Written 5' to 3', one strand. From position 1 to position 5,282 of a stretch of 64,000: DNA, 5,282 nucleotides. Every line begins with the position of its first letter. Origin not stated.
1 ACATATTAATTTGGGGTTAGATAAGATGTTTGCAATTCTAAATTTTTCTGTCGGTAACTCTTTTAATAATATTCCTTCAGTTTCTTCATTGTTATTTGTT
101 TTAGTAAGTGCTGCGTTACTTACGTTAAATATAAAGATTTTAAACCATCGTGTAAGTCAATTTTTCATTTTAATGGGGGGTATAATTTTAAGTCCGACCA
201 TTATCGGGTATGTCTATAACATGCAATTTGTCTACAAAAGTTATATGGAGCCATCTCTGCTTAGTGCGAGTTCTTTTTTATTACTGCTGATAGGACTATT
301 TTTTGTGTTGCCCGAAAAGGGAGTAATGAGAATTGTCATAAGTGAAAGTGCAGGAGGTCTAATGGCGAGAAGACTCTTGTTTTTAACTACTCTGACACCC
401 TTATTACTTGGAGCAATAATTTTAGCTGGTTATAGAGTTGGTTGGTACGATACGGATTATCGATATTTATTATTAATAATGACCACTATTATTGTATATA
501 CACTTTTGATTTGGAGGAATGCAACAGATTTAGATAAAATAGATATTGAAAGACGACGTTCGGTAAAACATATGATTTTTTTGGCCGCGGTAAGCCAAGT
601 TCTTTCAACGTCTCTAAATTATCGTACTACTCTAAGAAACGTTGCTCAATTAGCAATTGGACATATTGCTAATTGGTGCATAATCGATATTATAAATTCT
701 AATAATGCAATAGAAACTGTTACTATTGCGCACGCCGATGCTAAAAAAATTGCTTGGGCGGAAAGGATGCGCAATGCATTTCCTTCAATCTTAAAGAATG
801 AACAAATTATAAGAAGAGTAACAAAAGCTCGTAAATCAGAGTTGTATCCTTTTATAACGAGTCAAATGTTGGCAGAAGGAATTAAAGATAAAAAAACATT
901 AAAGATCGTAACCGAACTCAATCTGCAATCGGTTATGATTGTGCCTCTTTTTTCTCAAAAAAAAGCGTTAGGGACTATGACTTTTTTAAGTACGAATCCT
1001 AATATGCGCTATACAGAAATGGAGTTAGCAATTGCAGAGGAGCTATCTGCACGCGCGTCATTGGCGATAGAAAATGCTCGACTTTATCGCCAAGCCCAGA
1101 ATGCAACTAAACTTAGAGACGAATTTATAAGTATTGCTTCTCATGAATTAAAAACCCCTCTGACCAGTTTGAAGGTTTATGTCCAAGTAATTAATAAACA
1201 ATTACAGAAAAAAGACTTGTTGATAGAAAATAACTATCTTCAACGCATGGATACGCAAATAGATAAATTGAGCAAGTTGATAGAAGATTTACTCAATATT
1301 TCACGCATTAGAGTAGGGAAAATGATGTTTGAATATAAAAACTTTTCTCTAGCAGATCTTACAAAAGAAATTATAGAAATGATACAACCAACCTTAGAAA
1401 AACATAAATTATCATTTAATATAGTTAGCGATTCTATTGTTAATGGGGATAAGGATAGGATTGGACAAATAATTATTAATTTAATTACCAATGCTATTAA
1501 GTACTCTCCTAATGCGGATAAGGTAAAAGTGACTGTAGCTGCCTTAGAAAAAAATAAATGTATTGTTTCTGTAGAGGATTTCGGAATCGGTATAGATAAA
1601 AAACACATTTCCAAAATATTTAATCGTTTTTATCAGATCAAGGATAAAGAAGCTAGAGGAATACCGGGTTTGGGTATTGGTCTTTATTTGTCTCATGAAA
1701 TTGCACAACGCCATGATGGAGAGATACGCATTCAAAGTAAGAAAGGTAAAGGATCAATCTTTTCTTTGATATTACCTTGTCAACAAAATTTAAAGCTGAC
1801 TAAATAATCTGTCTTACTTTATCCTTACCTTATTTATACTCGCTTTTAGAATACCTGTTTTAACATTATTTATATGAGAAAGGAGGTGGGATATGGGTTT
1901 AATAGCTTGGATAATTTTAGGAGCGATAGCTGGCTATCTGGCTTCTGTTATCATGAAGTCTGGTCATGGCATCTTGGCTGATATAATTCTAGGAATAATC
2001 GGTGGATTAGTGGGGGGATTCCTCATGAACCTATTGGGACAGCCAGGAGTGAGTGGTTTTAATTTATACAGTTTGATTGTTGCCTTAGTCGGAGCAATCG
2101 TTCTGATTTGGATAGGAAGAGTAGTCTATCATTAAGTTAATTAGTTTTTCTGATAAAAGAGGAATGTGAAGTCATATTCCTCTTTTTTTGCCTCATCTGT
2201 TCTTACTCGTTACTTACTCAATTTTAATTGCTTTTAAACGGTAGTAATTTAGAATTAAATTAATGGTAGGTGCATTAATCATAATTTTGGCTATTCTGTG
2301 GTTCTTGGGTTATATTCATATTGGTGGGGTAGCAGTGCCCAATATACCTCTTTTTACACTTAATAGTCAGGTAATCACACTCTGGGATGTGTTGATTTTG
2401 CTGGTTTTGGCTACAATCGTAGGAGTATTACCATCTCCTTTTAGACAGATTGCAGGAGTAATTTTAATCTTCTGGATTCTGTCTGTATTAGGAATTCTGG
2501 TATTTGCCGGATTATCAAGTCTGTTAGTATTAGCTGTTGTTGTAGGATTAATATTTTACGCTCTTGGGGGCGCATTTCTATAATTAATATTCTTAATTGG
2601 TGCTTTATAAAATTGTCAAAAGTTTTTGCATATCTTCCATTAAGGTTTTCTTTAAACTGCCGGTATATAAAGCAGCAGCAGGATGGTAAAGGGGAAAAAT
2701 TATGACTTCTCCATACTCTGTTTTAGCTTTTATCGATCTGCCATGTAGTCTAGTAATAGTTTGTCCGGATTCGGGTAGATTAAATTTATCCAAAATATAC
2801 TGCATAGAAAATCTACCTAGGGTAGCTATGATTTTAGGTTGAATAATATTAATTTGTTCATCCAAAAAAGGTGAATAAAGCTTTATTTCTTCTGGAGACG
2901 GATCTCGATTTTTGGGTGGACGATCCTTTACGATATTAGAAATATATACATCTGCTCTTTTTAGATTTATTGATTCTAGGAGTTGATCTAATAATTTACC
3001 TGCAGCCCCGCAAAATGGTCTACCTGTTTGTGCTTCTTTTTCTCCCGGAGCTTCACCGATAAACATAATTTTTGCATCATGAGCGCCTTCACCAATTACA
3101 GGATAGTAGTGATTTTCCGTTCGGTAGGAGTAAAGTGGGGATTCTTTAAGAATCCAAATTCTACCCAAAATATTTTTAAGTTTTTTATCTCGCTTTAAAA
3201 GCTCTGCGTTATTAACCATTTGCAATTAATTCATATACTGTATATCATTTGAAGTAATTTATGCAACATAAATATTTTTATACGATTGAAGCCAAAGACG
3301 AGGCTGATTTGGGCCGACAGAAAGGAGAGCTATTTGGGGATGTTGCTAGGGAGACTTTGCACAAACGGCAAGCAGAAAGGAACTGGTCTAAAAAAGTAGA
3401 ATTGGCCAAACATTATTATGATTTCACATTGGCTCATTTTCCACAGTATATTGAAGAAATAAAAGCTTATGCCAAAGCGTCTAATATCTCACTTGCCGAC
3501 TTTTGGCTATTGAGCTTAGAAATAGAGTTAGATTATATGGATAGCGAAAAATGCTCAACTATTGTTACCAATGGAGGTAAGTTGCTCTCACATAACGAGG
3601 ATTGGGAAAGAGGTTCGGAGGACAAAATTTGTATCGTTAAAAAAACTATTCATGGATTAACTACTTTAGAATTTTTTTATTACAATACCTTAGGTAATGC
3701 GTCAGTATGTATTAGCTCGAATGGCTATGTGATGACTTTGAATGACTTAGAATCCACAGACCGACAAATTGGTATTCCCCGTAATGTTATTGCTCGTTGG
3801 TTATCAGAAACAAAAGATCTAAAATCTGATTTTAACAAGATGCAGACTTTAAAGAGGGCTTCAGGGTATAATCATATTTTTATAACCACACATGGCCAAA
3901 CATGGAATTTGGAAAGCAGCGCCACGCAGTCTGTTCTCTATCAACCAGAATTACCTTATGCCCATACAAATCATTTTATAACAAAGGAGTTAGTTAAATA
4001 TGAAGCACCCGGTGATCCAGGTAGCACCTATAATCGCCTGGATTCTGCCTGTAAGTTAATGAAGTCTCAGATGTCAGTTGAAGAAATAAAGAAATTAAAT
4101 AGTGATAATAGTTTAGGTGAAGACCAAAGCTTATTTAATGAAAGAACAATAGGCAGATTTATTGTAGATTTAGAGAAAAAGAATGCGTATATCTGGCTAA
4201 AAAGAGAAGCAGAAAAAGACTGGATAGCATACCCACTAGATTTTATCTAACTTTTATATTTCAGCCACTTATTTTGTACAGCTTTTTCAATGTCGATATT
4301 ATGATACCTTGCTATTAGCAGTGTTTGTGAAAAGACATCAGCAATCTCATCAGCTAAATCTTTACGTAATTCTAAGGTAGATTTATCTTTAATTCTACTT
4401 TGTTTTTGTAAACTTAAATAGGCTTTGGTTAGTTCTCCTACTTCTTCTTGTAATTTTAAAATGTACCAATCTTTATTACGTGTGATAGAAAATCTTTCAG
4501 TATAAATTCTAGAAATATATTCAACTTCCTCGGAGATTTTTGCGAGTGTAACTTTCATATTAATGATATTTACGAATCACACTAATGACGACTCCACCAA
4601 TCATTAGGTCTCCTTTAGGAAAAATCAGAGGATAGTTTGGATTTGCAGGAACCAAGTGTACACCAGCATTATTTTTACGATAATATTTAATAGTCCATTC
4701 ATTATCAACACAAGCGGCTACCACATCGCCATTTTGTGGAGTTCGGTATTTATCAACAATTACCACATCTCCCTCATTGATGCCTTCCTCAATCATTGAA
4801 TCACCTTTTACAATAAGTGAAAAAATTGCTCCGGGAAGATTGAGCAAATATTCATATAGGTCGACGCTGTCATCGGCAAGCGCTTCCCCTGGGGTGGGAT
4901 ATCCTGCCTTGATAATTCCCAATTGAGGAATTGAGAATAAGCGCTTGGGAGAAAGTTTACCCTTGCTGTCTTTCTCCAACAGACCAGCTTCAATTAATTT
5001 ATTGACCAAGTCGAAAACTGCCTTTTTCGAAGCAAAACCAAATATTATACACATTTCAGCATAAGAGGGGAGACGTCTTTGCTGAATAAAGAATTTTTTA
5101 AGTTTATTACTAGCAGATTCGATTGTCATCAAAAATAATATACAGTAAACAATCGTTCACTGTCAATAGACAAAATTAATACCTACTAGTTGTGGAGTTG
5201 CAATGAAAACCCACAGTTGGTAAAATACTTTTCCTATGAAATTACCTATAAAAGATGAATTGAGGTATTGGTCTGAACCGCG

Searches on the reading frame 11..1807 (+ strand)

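Call 34: search_protein_families(library=pfam, proteins=[window:11-1807:+], max_evalue=0.001)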
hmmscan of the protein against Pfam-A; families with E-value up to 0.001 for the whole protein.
window:11-1807:+ (598 aa): 5 families
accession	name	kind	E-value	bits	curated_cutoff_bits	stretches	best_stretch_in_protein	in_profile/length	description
PF02518.31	HATPase_c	-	5.1e-28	98.2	26.4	1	479-591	1-110/111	Histidine kinase-, DNA gyrase B-, and HSP90-like ATPase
PF00512.31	HisKA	-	3.8e-14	52.9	26.9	1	369-434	2-64/66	His Kinase A (phospho-acceptor) domain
PF13185.12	GAF_2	-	3.5e-06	27.7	28.6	1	298-354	82-136/136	GAF domain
PF01590.32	GAF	-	1.4e-05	26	22.4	1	299-353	81-133/133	GAF domain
PF13492.12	GAF_3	-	0.00018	22.4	27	1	302-355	77-129/129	GAF domain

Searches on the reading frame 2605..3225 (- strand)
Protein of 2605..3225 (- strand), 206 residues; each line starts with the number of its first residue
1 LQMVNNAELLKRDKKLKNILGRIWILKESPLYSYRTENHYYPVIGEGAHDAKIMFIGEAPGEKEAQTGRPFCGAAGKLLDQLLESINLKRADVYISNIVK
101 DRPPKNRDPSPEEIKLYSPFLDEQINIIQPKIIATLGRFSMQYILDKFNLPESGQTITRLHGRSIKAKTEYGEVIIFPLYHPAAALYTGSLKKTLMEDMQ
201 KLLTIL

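Call 34: search_protein_families(library=pfam, proteins=[window:2605-3225:-], max_evalue=0.001)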
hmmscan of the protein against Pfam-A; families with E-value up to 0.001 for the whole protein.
window:2605-3225:- (206 aa): 1 family
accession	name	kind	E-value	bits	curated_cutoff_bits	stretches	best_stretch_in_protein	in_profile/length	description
PF03167.25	UDG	-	2.1e-35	122.3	24.3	1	45-193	2-129/141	Uracil DNA glycosylase superfamily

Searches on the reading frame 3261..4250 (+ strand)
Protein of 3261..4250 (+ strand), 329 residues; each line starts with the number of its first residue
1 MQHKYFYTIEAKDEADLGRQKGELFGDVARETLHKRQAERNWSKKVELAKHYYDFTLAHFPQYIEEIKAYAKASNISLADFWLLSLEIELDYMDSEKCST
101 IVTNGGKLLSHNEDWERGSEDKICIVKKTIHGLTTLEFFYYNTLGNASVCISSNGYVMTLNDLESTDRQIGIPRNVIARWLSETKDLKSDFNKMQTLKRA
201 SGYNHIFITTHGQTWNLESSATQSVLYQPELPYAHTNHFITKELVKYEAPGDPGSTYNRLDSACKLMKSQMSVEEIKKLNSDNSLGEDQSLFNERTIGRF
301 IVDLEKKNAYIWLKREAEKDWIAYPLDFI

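Call 34: search_protein_families(library=pfam, proteins=[window:3261-4250:+], max_evalue=0.001)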
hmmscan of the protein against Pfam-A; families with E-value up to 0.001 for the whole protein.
window:3261-4250:+ (329 aa): 1 family
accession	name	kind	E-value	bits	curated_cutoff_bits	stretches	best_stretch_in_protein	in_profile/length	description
PF03417.21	AAT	-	2e-16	60.8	23.2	1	105-315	5-222/225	Acyl-coenzyme A:6-aminopenicillanic acid acyl-transferase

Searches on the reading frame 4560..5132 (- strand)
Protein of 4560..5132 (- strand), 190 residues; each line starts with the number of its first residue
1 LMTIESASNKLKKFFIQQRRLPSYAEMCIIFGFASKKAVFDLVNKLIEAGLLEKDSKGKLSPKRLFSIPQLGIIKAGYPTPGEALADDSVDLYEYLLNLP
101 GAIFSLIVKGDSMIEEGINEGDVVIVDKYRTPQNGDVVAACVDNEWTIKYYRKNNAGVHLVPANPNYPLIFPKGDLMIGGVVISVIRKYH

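Call 34: search_protein_families(library=pfam, proteins=[window:4560-5132:-], max_evalue=0.001)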
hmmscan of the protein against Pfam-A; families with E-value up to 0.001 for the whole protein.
window:4560-5132:- (190 aa): 1 family
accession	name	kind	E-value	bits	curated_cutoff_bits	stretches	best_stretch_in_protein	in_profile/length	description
PF00717.28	Peptidase_S24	-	5.1e-23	81.4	23.3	1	71-183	3-116/116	Peptidase S24-like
